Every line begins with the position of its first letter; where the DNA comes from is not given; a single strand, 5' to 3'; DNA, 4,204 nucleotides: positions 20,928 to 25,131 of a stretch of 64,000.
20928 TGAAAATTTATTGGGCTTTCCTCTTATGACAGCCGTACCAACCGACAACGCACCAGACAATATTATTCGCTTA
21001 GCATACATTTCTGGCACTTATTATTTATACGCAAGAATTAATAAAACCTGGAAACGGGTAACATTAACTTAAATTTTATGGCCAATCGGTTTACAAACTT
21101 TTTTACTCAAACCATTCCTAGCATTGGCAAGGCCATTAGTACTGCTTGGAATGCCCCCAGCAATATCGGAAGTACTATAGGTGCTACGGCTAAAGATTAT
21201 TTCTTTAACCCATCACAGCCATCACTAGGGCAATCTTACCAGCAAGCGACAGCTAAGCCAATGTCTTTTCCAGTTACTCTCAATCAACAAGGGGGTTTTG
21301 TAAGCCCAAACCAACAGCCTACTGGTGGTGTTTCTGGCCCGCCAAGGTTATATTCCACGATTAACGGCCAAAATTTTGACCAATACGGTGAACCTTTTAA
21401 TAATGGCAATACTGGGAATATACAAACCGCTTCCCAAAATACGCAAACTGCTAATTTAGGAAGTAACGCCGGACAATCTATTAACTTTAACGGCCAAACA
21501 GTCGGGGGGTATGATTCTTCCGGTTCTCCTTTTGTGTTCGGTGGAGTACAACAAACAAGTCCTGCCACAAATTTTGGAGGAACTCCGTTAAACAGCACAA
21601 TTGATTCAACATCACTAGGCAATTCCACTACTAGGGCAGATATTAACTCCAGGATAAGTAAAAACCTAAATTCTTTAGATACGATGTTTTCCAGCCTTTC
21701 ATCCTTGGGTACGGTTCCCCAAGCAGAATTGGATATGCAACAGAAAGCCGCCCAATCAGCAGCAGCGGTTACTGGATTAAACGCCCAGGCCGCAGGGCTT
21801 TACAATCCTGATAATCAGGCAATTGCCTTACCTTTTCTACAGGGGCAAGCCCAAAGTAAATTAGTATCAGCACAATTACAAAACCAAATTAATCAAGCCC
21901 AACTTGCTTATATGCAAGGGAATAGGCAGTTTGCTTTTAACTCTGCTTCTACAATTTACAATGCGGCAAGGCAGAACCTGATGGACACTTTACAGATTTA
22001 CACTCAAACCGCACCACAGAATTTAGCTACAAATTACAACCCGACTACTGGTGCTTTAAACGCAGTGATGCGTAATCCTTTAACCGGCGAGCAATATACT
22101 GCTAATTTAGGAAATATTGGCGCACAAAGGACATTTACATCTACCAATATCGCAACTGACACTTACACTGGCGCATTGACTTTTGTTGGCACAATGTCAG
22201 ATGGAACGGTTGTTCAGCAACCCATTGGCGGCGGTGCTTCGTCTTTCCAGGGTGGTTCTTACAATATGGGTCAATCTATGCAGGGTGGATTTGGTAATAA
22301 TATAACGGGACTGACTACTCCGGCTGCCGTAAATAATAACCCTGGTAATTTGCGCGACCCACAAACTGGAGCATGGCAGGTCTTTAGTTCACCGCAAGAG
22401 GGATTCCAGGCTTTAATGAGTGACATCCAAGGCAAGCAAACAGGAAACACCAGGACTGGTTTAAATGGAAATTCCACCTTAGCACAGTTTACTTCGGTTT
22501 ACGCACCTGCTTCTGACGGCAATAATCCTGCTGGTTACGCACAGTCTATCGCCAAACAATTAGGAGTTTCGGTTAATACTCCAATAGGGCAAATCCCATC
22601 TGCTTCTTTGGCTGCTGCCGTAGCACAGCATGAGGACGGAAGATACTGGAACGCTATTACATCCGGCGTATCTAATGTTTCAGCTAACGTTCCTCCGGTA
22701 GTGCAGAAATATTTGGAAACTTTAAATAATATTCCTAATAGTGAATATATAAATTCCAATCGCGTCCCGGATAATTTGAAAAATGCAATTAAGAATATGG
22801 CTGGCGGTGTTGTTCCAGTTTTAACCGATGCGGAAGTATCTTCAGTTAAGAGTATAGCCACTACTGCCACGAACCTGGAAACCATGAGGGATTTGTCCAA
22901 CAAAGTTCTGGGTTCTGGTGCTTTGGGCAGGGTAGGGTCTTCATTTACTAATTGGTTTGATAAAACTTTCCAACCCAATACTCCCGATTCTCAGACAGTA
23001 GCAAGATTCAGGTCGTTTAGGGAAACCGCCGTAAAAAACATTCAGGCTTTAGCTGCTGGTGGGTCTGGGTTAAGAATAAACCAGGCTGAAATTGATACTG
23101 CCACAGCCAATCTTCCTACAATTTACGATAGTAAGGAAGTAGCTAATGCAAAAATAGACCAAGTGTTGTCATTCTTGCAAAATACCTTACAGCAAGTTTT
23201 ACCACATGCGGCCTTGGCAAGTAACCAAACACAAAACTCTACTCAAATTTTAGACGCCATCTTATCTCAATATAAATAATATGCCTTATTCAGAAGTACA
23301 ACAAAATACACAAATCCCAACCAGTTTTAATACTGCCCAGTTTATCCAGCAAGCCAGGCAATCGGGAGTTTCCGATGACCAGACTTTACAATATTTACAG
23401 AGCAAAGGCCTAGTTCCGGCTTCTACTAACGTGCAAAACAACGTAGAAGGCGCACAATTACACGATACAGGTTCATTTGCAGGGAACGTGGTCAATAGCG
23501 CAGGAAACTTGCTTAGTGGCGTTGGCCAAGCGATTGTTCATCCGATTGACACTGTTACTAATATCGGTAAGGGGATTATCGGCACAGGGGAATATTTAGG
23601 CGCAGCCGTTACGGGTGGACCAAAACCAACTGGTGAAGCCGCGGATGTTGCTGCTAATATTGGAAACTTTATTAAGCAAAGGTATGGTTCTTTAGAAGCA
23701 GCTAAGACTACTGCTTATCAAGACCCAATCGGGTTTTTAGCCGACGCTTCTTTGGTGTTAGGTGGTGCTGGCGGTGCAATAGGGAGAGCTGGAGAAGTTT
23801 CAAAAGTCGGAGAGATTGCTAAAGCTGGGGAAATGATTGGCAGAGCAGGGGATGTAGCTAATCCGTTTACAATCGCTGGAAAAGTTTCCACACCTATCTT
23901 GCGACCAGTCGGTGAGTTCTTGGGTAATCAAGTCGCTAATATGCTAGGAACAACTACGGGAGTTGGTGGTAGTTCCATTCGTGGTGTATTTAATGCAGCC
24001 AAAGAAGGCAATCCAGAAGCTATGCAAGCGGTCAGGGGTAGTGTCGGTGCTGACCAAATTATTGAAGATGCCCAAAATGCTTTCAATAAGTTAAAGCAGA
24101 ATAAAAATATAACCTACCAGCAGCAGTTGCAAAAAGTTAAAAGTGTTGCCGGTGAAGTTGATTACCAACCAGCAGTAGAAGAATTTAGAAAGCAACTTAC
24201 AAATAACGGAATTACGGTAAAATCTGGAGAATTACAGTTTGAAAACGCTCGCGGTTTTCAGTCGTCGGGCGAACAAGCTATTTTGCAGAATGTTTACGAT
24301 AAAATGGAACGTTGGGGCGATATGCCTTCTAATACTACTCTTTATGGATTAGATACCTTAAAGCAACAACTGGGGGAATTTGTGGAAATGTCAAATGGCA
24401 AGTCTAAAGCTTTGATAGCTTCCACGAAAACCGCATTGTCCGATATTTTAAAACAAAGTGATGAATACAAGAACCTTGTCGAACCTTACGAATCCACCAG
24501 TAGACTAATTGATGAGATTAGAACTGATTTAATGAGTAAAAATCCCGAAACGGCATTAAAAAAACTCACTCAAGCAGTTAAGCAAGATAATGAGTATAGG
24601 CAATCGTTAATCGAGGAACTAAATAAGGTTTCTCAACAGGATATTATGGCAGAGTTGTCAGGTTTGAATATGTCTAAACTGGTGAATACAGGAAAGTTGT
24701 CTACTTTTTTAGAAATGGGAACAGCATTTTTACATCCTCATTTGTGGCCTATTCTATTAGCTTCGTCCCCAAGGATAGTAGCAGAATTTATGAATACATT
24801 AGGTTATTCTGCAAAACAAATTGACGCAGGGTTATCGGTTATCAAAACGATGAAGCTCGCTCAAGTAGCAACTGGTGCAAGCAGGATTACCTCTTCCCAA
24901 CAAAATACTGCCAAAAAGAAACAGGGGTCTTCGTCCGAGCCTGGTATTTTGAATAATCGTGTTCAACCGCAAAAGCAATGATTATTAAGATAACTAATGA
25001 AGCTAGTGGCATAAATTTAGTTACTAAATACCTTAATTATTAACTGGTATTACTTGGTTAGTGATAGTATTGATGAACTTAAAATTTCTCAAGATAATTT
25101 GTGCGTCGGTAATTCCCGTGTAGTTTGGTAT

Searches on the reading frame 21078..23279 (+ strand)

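Call 5: search_protein_families(library=pfam, proteins=[window:21078-23279:+], max_evalue=0.01)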
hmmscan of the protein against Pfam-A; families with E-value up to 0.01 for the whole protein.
window:21078-23279:+ (733 aa): 0 families

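Call 6: search_protein_families(library=phrogs, proteins=[window:21078-23279:+], max_evalue=0.01)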
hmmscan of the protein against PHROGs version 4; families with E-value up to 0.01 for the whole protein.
window:21078-23279:+ (733 aa): 2 families
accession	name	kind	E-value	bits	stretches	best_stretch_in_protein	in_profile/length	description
phrog_2276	-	tail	3e-13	50.4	1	414-530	490-610/673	tail length tape measure protein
phrog_873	-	head and packaging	7.3e-13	48.8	1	413-597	354-529/1277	endolysin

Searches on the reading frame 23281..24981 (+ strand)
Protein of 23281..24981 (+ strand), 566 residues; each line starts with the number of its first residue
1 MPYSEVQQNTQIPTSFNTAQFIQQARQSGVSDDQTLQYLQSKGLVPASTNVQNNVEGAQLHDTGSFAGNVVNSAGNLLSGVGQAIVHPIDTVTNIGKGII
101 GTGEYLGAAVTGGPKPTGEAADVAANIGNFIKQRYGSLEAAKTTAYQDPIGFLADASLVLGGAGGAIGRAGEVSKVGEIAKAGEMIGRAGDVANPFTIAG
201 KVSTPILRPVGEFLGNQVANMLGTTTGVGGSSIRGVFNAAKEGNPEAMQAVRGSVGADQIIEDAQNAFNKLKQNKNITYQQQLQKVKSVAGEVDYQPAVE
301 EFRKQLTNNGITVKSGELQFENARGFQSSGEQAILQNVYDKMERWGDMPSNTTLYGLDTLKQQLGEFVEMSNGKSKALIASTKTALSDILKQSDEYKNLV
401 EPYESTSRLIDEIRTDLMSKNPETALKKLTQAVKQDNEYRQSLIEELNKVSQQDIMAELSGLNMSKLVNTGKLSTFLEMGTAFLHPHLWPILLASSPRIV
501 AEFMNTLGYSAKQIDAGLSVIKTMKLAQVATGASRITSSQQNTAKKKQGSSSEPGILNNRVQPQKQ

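Call 5: search_protein_families(library=pfam, proteins=[window:23281-24981:+], max_evalue=0.01)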
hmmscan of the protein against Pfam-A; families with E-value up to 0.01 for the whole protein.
window:23281-24981:+ (566 aa): 0 families

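Call 6: search_protein_families(library=phrogs, proteins=[window:23281-24981:+], max_evalue=0.01)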
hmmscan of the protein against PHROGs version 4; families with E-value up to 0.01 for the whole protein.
window:23281-24981:+ (566 aa): 0 families

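Call 15: find_related_loci(query=window:23281-24981:+, collection=viral_contigs, flank=6000)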
Query window:23281-24981:+ (566 aa) in viral_contigs; peptide patterns used: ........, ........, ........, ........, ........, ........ (x = any residue, [..] = any of these).
41 stretches matched a pattern, but none encodes a relative of the query by tblastn (E <= 1e-3).

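Call 17: find_homologous_proteins(query=window:23281-24981:+, max_evalue=0.001)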
Query window:23281-24981:+ (566 aa): 20 proteins with E <= 0.001 among 8000 candidates.
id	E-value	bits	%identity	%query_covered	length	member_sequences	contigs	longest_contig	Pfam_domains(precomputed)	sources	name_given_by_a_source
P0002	0.0e+0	1219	100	100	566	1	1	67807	-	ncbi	-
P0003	1.7e-181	623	59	89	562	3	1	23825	-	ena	-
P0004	2.2e-168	579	57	85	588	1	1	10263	-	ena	-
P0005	1.1e-151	524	50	91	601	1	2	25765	-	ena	-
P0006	8.5e-116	406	43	89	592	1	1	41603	-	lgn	-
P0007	3.6e-54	203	32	83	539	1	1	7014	-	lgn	-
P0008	5.7e-48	182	33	84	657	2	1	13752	-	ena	-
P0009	3.4e-41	160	49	31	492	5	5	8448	-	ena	-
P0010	3.1e-31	127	30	56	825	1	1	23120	PF06737.20,PF01464.26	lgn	-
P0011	5.2e-29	120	29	81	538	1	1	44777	-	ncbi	-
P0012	4.0e-27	113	30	78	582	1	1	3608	-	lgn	-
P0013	2.3e-24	104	29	54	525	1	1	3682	-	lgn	-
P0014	1.0e-21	96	34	37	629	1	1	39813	-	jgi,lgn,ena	-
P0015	1.9e-20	91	25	52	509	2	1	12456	-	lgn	-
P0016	3.5e-15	74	25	82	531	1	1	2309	-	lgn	-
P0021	3.4e-5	41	34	25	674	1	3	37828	-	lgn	-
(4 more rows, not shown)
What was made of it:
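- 23281..24981 (+): Convergent upstream neighbour: 566-aa virion (ejection/tail-hub type) protein, used to find related phages. Homologues P0003-P0021 (call 17).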

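Call 18: find_encoding_contigs(protein=P0003, flank=8000, max_places=2)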
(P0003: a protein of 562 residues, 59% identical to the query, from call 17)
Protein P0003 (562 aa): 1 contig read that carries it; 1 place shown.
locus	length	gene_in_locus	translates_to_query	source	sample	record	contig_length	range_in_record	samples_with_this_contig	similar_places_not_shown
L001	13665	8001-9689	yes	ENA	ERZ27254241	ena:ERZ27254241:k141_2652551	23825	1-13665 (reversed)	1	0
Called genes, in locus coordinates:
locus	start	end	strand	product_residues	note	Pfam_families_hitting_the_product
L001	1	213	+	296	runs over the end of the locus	PF00534:Glycos_transf_1 (weak)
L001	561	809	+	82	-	PF05050:Methyltransf_21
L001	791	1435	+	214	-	-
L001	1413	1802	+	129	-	-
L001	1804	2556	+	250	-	PF24175:SU10_adaptor (weak)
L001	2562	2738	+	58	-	-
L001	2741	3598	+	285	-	PF26696:PTL_trimer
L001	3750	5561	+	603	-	-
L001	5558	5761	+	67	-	-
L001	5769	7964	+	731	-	-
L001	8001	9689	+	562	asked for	-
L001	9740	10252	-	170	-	PF13392:HNH_3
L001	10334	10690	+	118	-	-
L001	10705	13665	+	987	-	?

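Call 19: find_encoding_contigs(protein=P0005, flank=8000, max_places=2)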
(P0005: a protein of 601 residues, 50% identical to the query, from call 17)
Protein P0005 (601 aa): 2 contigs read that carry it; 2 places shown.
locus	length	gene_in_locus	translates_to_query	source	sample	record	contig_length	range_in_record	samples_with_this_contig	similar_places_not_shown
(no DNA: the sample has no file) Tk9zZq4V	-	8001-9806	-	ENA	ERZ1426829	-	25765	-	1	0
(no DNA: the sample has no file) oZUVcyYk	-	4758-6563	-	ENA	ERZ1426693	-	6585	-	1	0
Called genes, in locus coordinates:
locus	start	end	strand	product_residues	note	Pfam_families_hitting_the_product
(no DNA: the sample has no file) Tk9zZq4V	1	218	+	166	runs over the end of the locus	PF01596:Methyltransf_3 (weak), PF13578:Methyltransf_24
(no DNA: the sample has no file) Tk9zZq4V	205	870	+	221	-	PF00535:Glycos_transf_2 (faint)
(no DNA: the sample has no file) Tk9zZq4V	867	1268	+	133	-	-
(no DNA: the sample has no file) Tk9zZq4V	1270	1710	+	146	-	-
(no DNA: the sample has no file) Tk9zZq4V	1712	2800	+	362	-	-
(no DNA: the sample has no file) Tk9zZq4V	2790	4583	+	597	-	-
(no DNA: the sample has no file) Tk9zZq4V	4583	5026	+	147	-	-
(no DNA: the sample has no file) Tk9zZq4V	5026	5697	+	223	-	-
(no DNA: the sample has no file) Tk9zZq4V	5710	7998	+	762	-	PF01832:Glucosaminidase (weak)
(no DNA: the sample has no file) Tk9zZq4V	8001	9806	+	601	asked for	-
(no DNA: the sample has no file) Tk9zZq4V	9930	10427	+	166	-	?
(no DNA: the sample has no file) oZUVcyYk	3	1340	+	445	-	?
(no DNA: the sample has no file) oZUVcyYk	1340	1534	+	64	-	-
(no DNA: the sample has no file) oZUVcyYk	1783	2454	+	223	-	-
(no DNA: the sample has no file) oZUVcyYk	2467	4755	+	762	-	PF01832:Glucosaminidase (weak)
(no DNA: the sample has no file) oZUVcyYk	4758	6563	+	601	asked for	-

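Call 20: find_encoding_contigs(protein=P0006, flank=8000, max_places=2)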
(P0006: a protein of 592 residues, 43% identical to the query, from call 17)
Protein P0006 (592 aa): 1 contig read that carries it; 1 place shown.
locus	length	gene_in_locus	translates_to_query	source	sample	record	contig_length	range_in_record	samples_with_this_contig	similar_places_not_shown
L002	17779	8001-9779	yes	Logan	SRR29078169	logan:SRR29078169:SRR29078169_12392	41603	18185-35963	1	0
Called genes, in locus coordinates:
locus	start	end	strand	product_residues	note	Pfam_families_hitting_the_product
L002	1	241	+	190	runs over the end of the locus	PF00535:Glycos_transf_2 (faint)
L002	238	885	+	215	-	-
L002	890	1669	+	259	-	PF24175:SU10_adaptor (weak)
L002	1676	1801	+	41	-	-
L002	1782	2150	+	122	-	PF23140:Gp80 (weak)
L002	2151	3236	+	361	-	-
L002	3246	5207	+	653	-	-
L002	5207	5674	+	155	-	PF18573:BclA_C (weak)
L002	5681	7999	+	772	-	PF01832:Glucosaminidase (faint)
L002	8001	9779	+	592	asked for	-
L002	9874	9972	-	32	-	-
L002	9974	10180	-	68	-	-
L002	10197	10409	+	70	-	-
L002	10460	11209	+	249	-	PF13482:RNase_H_2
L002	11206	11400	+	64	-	-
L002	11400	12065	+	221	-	-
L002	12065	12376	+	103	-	-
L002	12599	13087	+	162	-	-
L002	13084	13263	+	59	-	-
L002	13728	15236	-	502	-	PF00118:Cpn60_TCP1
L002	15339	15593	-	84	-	-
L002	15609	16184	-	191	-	-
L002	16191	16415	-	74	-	-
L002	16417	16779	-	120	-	-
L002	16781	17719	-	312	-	-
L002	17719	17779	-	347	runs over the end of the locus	-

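Call 22: find_encoding_contigs(protein=P0004, flank=8000, max_places=2)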
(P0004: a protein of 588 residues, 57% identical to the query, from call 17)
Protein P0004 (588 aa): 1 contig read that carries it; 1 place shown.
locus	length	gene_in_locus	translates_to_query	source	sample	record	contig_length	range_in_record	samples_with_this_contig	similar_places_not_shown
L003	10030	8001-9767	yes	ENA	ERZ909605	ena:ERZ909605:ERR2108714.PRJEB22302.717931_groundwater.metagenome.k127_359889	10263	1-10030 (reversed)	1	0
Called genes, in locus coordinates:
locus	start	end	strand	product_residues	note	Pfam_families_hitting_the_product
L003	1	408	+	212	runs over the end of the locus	?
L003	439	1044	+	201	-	PF07460:NUMOD3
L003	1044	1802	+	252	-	PF24517:CBM96 (weak)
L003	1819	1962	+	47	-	-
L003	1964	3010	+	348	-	-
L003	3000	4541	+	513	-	-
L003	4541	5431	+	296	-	-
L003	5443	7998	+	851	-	-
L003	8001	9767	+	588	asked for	-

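Call 23: find_encoding_contigs(protein=P0011, flank=8000, max_places=2)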
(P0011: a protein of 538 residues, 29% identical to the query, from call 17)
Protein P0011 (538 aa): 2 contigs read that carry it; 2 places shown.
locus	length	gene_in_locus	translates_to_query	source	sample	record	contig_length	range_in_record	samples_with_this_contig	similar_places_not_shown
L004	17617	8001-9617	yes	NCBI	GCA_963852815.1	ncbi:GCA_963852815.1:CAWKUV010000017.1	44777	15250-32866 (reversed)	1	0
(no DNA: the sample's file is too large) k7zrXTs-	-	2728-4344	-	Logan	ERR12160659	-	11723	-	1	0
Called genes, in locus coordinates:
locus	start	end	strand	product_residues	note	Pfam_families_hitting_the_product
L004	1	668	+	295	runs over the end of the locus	-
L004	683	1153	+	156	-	-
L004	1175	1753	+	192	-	-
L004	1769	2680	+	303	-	PF25209:Phage_capsid_4, PF10124:Mu-like_gpT (faint)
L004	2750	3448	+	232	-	-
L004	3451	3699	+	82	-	-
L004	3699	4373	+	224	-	PF24175:SU10_adaptor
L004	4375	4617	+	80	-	-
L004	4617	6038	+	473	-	PF11134:Phage_stabilise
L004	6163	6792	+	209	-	-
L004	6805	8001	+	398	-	-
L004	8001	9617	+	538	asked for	-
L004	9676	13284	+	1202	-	PF10983:DUF2793, PF13229:Beta_helix (weak)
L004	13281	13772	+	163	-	-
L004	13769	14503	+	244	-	-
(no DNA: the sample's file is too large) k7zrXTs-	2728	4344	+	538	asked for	-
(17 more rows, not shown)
